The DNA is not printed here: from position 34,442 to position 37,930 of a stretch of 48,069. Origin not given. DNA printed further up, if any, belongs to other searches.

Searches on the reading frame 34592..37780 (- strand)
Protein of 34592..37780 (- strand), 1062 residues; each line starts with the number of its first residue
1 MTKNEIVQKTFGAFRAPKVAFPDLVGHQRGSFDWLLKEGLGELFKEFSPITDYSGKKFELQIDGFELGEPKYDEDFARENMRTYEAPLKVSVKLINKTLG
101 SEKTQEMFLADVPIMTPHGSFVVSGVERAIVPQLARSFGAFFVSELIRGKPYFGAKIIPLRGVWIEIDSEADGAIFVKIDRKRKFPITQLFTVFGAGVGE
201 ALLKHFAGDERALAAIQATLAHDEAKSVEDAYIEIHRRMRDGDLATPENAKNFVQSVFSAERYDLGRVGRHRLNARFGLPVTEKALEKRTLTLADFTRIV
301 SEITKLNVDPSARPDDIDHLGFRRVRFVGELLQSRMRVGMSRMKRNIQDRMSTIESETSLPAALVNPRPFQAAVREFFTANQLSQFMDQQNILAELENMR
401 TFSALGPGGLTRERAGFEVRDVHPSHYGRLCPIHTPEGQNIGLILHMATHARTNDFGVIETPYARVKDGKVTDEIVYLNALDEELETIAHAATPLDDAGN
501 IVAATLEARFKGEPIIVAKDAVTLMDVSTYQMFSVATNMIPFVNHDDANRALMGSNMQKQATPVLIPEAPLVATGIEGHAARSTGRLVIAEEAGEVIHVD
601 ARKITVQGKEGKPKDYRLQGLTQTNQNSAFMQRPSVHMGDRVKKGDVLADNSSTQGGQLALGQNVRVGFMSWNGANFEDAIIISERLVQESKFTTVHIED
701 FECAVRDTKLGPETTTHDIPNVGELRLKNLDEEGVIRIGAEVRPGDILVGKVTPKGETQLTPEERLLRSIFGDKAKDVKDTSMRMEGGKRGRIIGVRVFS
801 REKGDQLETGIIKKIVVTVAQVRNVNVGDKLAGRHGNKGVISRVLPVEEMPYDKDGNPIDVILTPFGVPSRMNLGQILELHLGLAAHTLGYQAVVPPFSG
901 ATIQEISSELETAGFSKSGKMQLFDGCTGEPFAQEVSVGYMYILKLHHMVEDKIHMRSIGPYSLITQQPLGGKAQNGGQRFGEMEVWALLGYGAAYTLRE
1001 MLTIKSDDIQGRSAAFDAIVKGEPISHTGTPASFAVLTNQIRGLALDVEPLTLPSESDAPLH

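Call 83: search_protein_families(library=pfam, proteins=[window:34592-37780:-], max_evalue=0.001)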
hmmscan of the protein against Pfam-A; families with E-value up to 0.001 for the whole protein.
window:34592-37780:- (1062 aa): 6 families
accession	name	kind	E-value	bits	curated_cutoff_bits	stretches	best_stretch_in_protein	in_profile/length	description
PF00562.33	RNA_pol_Rpb2_6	-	2.7e-123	412.2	23.4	1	590-975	2-373/373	RNA polymerase Rpb2, domain 6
PF04565.21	RNA_pol_Rpb2_3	-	9.9e-27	93.4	21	1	385-452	1-67/68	RNA polymerase Rpb2, domain 3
PF04560.25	RNA_pol_Rpb2_7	-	1.7e-22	80.1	32.1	1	977-1049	1-83/87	RNA polymerase Rpb2, domain 7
PF10385.14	RNA_pol_Rpb2_45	-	1.1e-19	70.7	28.2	1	463-528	1-66/66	RNA polymerase beta subunit external 1 domain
PF04561.19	RNA_pol_Rpb2_2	-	1.6e-14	54.4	21.7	1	157-326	24-190/190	RNA polymerase Rpb2, domain 2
PF04563.20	RNA_pol_Rpb2_1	-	5.6e-10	39.5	28.2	1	24-357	2-187/203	RNA polymerase beta subunit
